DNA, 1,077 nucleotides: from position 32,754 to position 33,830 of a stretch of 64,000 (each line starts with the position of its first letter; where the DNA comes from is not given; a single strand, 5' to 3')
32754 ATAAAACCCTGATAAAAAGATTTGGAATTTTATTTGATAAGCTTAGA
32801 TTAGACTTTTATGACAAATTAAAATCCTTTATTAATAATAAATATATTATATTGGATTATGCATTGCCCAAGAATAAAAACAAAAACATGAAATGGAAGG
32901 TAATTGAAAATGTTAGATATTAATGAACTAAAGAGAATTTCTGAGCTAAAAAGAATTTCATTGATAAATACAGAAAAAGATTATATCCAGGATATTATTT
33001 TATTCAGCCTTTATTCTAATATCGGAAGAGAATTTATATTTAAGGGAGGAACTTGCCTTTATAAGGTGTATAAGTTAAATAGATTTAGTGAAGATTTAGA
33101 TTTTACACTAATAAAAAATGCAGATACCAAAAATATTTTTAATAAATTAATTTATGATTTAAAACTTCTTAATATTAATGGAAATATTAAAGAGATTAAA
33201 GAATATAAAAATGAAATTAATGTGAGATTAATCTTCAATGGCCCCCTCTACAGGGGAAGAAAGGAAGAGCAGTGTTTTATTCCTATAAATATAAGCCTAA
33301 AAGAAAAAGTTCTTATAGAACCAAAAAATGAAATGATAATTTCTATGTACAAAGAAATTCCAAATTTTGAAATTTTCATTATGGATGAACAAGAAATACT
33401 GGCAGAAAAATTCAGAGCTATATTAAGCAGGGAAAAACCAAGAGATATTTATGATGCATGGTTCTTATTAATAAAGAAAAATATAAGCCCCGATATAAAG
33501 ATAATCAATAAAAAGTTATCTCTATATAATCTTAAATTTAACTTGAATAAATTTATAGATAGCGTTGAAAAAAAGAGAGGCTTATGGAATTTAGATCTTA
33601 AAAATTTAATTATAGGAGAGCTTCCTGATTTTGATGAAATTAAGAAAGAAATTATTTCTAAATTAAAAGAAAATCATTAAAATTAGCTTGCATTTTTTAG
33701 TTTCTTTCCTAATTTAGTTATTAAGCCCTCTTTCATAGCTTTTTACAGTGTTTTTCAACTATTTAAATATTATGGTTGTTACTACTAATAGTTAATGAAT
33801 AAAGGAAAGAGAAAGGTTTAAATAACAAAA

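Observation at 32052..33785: AbiEi/AbiEii cassette inserted with a 73-bp duplication of the neighbouring gene start and promoter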

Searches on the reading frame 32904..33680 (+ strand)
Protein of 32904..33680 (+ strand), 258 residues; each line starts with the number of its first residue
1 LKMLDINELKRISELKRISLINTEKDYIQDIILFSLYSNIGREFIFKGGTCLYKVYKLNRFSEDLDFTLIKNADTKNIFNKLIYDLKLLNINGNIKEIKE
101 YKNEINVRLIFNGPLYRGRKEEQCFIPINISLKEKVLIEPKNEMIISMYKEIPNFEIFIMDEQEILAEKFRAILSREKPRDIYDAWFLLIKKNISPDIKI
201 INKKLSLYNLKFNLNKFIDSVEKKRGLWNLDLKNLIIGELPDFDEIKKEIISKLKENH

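Call 7: search_protein_families(library=pfam, proteins=[window:32904-33680:+], max_evalue=0.01)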
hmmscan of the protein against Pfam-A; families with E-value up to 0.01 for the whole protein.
window:32904-33680:+ (258 aa): 1 family
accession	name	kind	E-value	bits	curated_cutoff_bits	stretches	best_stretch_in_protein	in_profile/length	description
PF08843.17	AbiEii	-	1.7e-27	97.3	22.5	1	38-246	9-235/238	Nucleotidyl transferase AbiEii toxin, Type IV TA system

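Call 8: search_protein_families(library=padloc, proteins=[window:32904-33680:+], max_evalue=0.01)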
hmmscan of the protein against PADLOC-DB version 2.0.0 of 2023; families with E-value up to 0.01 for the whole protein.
window:32904-33680:+ (258 aa): 27 families (the best 25 are shown)
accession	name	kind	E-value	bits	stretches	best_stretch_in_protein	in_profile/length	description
PDLC02323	AbiEii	-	5.2e-65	217.5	1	3-254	1-247/248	AbiEii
PDLC02304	AbiEii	-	2.1e-46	157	1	3-256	1-257/260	AbiEii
PDLC02317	AbiEii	-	2.3e-24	84.1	1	18-202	16-216/396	AbiEii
PDLC02313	AbiEii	-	9.5e-22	75.7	1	23-216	22-217/254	AbiEii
PDLC02293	AbiEii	-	2.4e-20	71.2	1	19-207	16-208/270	AbiEii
PDLC02294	AbiEii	-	5.6e-19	67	1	23-197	22-194/260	AbiEii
PDLC02296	AbiEii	-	2.8e-17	60.8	2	24-77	25-79/282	AbiEii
PDLC02292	AbiEii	-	1.1e-16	59.4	1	17-195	22-212/283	AbiEii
PDLC02307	AbiEii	-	1.3e-16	59.1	1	32-192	11-148/219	AbiEii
PDLC02324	AbiEii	-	2.5e-15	54.9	1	23-223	5-187/231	AbiEii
PDLC02321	AbiEii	-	8.4e-15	53.2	2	11-72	12-72/296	AbiEii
PDLC02328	AbiEii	-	3.4e-13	48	1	40-198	11-153/203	AbiEii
PDLC02288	AbiEii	-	9.7e-13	45.7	1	8-197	16-212/294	AbiEii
PDLC02305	AbiEii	-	1.2e-12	45.7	1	40-209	41-209/306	AbiEii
PDLC02330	AbiEii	-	1.3e-12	46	1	43-194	26-163/219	AbiEii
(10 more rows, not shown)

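Call 11: find_encoding_contigs(protein=window:32904-33680:+, flank=10000, max_places=10)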
Protein window:32904-33680:+ (258 aa): no gene with exactly this product is on record in the collection.

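Call 17: find_homologous_proteins(query=window:32904-33680:+)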
Query window:32904-33680:+ (258 aa): 2871 proteins with E <= 0.001 among 6540 candidates; the best 120 are listed.
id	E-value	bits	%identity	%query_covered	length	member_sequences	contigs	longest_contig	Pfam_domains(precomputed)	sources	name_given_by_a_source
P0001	3.6e-134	464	93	90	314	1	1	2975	PF08843.18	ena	-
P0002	2.9e-108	379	68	98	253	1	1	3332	PF08843.18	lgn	-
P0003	7.5e-108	378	69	98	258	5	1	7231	PF08843.18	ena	-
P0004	1.1e-107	377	69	98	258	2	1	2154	PF08843.18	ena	-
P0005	4.2e-107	375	67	98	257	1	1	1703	PF08843.18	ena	-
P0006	6.6e-107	375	69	98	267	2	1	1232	PF08843.18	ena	-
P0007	1.2e-106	374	69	98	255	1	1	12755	PF08843.18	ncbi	-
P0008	2.0e-106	373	65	98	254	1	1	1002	PF08843.18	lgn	-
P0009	3.3e-106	372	67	98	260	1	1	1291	PF08843.18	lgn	-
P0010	9.3e-106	371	68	98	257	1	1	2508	PF08843.18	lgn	-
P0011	1.6e-105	370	67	95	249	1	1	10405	PF08843.18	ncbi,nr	ncbi:MAG: nucleotidyl transferase AbiEii/AbiGii toxin family protein [Candidatus Omnitrophota bacter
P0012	1.8e-105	370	69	98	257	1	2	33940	PF08843.18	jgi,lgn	-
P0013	4.1e-105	369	66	98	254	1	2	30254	PF08843.18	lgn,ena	-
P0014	4.8e-105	368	66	98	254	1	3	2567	PF08843.18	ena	-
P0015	6.2e-105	368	64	98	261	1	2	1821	PF08843.18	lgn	-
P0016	8.9e-105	368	68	98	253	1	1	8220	PF08843.18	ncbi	-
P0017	9.4e-105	368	67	98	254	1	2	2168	PF08843.18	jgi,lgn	-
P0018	1.6e-104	367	68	97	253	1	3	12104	PF08843.18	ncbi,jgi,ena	-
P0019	2.2e-104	366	65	98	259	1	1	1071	PF08843.18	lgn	-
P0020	2.3e-104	366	65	98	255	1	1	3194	PF08843.18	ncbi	-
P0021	2.5e-104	366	69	98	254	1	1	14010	PF08843.18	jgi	jgi:predicted nucleotidyltransferase component of viral defense system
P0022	5.5e-104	365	67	95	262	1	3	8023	PF08843.18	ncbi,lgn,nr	ncbi:MAG: nucleotidyl transferase AbiEii/AbiGii toxin family protein [Nanoarchaeota archaeon]|nr:nuc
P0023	7.1e-104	365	63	98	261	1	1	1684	PF08843.18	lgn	-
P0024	7.8e-104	365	68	96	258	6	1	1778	PF08843.18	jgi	-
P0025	1.2e-103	364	63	99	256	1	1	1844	PF08843.18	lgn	-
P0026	1.3e-103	364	66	98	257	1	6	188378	PF08843.18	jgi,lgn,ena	jgi:hypothetical protein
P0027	2.3e-103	363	65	96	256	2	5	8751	PF08843.18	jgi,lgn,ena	-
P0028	2.3e-103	363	64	99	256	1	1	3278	PF08843.18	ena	-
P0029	2.3e-103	363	65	98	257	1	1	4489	PF08843.18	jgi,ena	-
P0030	4.0e-103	362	63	98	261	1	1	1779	PF08843.18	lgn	-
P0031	4.2e-103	362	65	98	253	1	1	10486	PF08843.18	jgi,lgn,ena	-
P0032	5.5e-103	362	66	98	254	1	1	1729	PF08843.18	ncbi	-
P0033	5.7e-103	362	64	98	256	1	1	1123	PF08843.18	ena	-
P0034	5.8e-103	362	67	98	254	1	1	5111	PF08843.18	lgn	-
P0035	6.4e-103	362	62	98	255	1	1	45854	PF08843.18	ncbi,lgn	-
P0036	1.1e-102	361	68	98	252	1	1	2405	PF08843.18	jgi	-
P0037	1.7e-102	360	65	98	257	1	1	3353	PF08843.18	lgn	-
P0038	1.8e-102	360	66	91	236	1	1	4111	PF08843.18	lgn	-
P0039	2.1e-102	360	66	95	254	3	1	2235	PF08843.18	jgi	-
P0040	2.5e-102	360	64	98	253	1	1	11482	PF08843.18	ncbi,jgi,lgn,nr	ncbi:MAG: hypothetical protein DRO89_02120 [Candidatus Altiarchaeales archaeon]|nr:MAG: hypothetical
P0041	2.6e-102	360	66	96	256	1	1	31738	PF08843.18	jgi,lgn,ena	-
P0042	3.2e-102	359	65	98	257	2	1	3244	PF08843.18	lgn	-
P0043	4.3e-102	359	65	98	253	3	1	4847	PF08843.18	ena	-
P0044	4.3e-102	359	64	98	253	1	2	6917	PF08843.18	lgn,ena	-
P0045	4.8e-102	359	64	98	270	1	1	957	PF08843.18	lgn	-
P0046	6.4e-102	358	65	98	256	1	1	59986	PF08843.18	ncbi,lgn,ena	-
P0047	1.1e-101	358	64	98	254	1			PF08843.18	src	-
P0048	1.2e-101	357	63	98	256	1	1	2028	PF08843.18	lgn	-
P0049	1.5e-101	357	65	98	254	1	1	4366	PF08843.18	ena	-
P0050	1.6e-101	357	65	98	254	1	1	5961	PF08843.18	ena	-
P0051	1.8e-101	357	66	98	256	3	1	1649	PF08843.18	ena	-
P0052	2.1e-101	357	64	98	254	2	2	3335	PF08843.18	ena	-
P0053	2.8e-101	356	67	96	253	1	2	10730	PF08843.18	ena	-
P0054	2.8e-101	356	67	96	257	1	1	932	PF08843.18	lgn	-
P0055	3.0e-101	356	65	98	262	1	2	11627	PF08843.18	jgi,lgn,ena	-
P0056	3.3e-101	356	64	98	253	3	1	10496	PF08843.18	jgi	-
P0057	3.7e-101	356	64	98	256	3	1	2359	PF08843.18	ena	-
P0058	4.2e-101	356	65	96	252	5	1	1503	PF08843.18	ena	-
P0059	4.2e-101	356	64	98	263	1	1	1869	PF08843.18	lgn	-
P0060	5.3e-101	355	67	96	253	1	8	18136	PF08843.18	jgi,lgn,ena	-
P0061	9.7e-101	354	67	91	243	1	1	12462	PF08843.18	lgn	-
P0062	1.2e-100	354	65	98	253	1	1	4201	PF08843.18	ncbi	-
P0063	1.7e-100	354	62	98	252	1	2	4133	PF08843.18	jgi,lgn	-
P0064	2.8e-100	353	64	98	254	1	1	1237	PF08843.18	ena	-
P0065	3.4e-100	353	65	98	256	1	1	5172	PF08843.18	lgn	-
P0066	3.6e-100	352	65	94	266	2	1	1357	PF08843.18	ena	-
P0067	1.0e-99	351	64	98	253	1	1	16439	PF08843.18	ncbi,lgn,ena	-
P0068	1.0e-99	351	63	98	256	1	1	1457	PF08843.18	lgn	-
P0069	1.3e-99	351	64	98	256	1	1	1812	PF08843.18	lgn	-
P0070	1.6e-99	350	65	98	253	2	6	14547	PF08843.18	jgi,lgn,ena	-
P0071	2.0e-99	350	62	98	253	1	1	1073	PF08843.18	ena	-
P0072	3.7e-99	349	63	98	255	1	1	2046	PF08843.18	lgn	-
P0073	4.3e-99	349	64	98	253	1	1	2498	PF08843.18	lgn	-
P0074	6.8e-99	348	64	98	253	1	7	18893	PF08843.18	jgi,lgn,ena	-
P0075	8.9e-99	348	62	98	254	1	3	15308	PF08843.18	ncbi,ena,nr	ncbi:nucleotidyl transferase AbiEii/AbiGii toxin family protein [Candidatus Woesearchaeota archaeon]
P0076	9.5e-99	348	63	96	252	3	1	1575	PF08843.18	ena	-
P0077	1.0e-98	348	63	98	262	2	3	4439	PF08843.18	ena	-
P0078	1.3e-98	347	63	98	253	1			PF08843.18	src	-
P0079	1.4e-98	347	62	98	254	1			PF08843.18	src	-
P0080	1.6e-98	347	62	98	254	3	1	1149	PF08843.18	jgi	-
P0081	2.4e-98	347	62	98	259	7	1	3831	PF08843.18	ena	-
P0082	3.3e-98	346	62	98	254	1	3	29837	PF08843.18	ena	-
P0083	3.5e-98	346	62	98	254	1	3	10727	PF08843.18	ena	-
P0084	4.2e-98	346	61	98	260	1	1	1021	PF08843.18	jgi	jgi:hypothetical protein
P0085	5.5e-98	345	64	98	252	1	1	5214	PF08843.18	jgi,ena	-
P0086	5.6e-98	345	61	98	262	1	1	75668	PF08843.18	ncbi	-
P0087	7.9e-98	345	63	98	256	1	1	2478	PF08843.18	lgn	-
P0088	1.0e-97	344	65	98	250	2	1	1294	PF08843.18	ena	-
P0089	1.2e-97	344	63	98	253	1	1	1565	PF08843.18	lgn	-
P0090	1.6e-97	344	63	99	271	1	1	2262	PF08843.18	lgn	-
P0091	1.6e-97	344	63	98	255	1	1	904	PF08843.18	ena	-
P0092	1.6e-97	344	62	96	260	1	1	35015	PF08843.18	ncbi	-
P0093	2.5e-97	343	64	98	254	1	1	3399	PF08843.18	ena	-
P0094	3.5e-97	343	63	98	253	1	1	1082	PF08843.18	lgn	-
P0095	3.8e-97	343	64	91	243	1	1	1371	PF08843.18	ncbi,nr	ncbi:MAG: nucleotidyl transferase AbiEii/AbiGii toxin family protein [bacterium]|nr:nucleotidyl tran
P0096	4.3e-97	342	58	99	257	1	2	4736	PF08843.18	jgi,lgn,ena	jgi:hypothetical protein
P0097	5.0e-97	342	61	98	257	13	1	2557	PF08843.18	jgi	-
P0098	5.6e-97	342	62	99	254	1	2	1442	PF08843.18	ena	-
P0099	6.4e-97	342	61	98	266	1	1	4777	PF08843.18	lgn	-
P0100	1.3e-96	341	61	98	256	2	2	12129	PF08843.18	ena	-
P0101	2.5e-96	340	62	94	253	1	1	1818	PF08843.18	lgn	-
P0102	3.5e-96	339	65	98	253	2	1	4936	PF08843.18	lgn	-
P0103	4.0e-96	339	63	97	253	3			PF08843.18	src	-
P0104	9.3e-96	338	65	98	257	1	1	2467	PF08843.18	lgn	-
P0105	1.6e-95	337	63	97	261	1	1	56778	PF08843.18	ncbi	ncbi:MAG: nucleotidyl transferase AbiEii/AbiGii toxin family protein [archaeon]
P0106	1.6e-95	337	62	98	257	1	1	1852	PF08843.18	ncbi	-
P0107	2.1e-95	337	63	98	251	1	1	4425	PF08843.18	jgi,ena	-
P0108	2.8e-95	337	64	98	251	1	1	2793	PF08843.18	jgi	-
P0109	2.9e-95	336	61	98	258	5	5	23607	PF08843.18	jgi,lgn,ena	-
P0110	3.7e-95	336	61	98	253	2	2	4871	PF08843.18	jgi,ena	-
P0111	7.8e-95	335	67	86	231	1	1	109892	PF08843.18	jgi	jgi:hypothetical protein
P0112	8.0e-95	335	61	97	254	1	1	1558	PF08843.18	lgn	-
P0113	8.2e-95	335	60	98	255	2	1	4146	PF08843.18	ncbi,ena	-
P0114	9.6e-95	335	64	97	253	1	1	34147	PF08843.18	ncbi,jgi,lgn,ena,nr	ncbi:MAG: nucleotidyl transferase AbiEii/AbiGii toxin family protein [Nanoarchaeota archaeon]|nr:nuc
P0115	1.8e-94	334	60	98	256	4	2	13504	PF08843.18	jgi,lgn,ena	-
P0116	1.9e-94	334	63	98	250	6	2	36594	PF08843.18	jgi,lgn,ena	-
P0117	2.2e-94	334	60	98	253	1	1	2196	PF08843.18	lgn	-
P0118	2.3e-94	334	61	98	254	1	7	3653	PF08843.18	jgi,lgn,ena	-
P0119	1.0e-93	331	60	99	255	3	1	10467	PF08843.18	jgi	-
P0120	1.7e-93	331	65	96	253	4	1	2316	PF08843.18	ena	-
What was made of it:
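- Closest known: AbiE. Different: This is an archaeal subfamily with a 237-aa and a roughly 255-aa protein, 58-93% identical among the listed relatives (call 17).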

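Call 20: find_encoding_contigs(protein=P0001, flank=10000, max_places=6)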
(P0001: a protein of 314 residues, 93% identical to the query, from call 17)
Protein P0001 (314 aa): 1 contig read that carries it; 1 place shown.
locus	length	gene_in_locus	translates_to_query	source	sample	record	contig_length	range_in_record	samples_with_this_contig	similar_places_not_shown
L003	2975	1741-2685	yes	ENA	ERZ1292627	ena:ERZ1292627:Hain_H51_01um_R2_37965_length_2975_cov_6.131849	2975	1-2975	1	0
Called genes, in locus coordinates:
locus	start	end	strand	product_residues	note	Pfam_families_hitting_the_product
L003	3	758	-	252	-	?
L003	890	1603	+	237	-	-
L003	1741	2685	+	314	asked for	PF08843:AbiEii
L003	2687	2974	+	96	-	?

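Call 51: find_encoding_contigs(protein=P0012, flank=4000, max_places=3)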
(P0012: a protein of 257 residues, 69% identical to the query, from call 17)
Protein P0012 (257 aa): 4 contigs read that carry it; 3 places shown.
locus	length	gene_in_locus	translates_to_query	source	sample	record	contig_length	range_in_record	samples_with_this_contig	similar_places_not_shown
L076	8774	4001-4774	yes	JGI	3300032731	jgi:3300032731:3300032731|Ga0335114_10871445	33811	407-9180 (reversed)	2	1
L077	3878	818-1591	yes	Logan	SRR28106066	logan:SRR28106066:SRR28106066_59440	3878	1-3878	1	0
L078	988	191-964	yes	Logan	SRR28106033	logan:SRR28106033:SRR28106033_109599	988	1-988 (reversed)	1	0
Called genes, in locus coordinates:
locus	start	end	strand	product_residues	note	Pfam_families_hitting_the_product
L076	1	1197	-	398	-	PF02788:RuBisCO_large_N, PF00016:RuBisCO_large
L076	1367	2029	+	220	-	PF02592:Vut_1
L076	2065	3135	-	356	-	PF01075:Glyco_transf_9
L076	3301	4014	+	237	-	-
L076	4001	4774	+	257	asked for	PF08843:AbiEii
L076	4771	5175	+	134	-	PF05014:Nuc_deoxyrib_tr, PF15891:Nuc_deoxyri_tr2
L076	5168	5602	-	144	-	-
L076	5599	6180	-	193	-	PF01909:NTP_transf_2, PF18765:Polbeta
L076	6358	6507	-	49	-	-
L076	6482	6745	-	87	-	PF15781:ParE-like_toxin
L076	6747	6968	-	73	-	-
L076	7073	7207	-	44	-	-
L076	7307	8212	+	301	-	PF13610:DDE_Tnp_IS240 (weak)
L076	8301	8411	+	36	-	-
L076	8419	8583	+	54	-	-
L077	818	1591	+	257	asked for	PF08843:AbiEii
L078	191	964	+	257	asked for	PF08843:AbiEii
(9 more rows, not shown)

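Call 52: find_encoding_contigs(protein=P0007, flank=4000, max_places=3)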
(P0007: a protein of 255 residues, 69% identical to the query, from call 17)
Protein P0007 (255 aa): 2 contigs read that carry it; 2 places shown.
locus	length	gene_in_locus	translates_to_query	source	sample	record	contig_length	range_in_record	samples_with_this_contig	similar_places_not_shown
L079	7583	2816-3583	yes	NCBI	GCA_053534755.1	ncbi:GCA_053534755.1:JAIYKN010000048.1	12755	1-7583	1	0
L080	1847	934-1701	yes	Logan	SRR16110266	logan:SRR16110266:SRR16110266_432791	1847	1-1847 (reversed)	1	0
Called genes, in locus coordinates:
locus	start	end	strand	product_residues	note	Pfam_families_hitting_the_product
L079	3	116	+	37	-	?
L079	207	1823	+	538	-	PF13385:Laminin_G_3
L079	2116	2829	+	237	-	-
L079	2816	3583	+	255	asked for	PF08843:AbiEii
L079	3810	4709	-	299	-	PF05569:Peptidase_M56 (weak), PF01435:Peptidase_M48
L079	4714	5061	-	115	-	PF02452:PemK_toxin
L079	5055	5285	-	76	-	PF02697:VAPB_antitox, PF24434:DUF7557 (weak)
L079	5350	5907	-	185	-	PF04011:LemA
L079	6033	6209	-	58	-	-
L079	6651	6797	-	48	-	-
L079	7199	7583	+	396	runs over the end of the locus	PF01751:Toprim, PF13155:Toprim_2 (weak), PF13662:Toprim_4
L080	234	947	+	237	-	-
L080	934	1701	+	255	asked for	PF08843:AbiEii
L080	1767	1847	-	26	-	?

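Call 53: find_related_loci(query=window:32910-33680:+, collection=viral_contigs, flank=4000)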
Query window:32910-33680:+ (256 aa) in viral_contigs; peptide patterns used: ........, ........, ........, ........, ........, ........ (x = any residue, [..] = any of these).
50 stretches matched a pattern, but none encodes a relative of the query by tblastn (E <= 1e-3).
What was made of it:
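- On Cis-mobilisable element (CIME): No AbiEii relative is encoded in viral contigs (call 53).
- Tried and rejected: No relative of AbiEii is encoded in viral contigs (call 53).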

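Call 60: find_encoding_contigs(protein=P0003, flank=3000, max_places=4)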
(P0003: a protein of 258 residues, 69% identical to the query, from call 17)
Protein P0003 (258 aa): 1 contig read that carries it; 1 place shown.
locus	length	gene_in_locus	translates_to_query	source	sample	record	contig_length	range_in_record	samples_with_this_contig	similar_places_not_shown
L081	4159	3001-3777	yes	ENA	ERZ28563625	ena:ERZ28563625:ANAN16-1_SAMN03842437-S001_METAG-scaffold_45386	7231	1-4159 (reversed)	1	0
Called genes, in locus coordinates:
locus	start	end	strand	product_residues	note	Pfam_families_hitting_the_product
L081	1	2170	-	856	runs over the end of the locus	PF04851:ResIII, PF00270:DEAD, PF00271:Helicase_C, PF19306:WHD_Lhr, PF08494:DEAD_assoc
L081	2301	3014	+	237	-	-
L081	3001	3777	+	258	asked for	PF08843:AbiEii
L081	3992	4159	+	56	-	?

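Call 61: find_encoding_contigs(protein=P0018, flank=3000, max_places=4)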
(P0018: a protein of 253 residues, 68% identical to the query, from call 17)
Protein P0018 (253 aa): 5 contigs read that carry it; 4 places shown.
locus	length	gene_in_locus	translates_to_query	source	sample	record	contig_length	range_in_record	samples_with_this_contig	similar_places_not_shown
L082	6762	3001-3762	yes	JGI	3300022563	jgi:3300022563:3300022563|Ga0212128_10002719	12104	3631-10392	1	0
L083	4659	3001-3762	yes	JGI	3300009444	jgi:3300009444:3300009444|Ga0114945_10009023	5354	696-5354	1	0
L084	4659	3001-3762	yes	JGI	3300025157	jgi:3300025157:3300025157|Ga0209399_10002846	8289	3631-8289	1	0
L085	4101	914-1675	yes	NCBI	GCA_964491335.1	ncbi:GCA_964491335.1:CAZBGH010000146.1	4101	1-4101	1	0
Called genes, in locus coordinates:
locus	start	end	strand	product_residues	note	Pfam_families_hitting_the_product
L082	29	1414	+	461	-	-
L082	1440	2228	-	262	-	PF18599:LCIB_C_CA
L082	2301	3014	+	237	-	-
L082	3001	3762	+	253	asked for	PF08843:AbiEii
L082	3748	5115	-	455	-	PF02874:ATP-synt_ab_N, PF00006:ATP-synt_ab, PF22919:ATP-synt_VA_C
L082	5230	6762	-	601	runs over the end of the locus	PF02874:ATP-synt_ab_N, PF16886:ATP-synt_ab_Xtn, PF00006:ATP-synt_ab, PF22919:ATP-synt_VA_C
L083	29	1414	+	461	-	-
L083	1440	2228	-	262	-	PF18599:LCIB_C_CA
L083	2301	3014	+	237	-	-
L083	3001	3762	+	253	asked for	PF08843:AbiEii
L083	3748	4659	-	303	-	?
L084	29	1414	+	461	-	-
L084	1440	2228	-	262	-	PF18599:LCIB_C_CA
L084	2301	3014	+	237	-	-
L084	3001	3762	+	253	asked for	PF08843:AbiEii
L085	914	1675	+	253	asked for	PF08843:AbiEii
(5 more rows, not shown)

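Call 67: find_encoding_contigs(protein=P0060, flank=3000, max_places=10)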
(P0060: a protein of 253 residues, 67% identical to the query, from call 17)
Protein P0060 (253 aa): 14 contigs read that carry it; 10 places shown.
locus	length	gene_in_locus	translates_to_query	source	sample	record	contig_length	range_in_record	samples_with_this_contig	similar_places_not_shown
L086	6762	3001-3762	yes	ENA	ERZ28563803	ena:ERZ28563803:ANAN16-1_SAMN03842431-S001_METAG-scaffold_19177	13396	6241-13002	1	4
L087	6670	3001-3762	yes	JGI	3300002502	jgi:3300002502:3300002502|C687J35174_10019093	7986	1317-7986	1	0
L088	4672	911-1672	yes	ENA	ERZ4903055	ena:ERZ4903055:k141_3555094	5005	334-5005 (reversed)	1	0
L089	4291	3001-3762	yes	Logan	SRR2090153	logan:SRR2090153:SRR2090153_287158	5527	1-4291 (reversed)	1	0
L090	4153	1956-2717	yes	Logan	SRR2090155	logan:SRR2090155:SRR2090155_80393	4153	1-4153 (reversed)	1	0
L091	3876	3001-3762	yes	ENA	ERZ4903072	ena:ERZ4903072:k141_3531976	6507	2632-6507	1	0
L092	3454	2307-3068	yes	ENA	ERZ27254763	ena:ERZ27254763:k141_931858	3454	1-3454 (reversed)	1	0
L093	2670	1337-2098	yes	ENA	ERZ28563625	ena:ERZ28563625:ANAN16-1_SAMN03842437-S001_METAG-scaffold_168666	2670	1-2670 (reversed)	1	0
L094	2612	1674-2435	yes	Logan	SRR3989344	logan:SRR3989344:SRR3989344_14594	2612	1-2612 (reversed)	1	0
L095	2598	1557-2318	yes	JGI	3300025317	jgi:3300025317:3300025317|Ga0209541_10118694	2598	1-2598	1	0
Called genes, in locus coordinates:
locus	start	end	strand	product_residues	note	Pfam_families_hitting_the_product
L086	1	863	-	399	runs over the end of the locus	-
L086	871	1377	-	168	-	-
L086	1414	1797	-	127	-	-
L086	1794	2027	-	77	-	-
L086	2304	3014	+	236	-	-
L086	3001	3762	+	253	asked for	PF08843:AbiEii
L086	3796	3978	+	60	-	PF01402:RHH_1 (weak)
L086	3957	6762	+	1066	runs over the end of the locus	?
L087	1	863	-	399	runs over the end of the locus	-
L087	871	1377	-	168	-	-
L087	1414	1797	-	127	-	-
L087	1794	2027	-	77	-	-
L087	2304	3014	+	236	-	-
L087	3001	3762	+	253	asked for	PF08843:AbiEii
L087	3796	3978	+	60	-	PF01402:RHH_1 (weak)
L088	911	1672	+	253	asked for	PF08843:AbiEii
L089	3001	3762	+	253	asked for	PF08843:AbiEii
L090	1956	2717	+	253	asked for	PF08843:AbiEii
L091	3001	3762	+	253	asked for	PF08843:AbiEii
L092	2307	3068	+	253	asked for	PF08843:AbiEii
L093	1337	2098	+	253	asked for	PF08843:AbiEii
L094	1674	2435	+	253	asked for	PF08843:AbiEii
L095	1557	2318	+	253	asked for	PF08843:AbiEii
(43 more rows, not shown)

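Call 86: search_protein_families(library=pfam, proteins=[L003:2687-2974:+], max_evalue=1)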
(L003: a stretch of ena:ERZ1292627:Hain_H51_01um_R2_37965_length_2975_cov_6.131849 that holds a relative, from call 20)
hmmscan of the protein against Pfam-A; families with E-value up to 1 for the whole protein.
L003:2687-2974:+ (96 aa): 2 families
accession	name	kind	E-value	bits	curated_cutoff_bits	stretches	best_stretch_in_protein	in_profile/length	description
PF15569.11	Imm40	-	0.045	14.7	25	1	11-57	23-65/90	Immunity protein 40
PF08915.16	tRNA-Thr_ED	-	0.097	13.2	30.2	1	28-64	28-65/137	Archaea-specific editing domain of threonyl-tRNA synthetase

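Call 87: search_protein_families(library=phrogs, proteins=[L003:2687-2974:+], max_evalue=0.01)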
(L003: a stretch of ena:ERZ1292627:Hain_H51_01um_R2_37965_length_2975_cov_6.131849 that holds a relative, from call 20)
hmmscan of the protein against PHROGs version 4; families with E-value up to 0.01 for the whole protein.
L003:2687-2974:+ (96 aa): 0 families

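Call 96: search_solved_structures(query=window:32910-33680:+, max_evalue=0.01)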
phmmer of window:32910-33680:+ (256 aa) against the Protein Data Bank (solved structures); distinct sequences matched with E-value up to 0.01: 2.
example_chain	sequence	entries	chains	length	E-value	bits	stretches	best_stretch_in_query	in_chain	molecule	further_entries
4o8s_A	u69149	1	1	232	0.00019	24.2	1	40-186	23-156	Putative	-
4ok0_A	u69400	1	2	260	0.0002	24.1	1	32-186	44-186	Putative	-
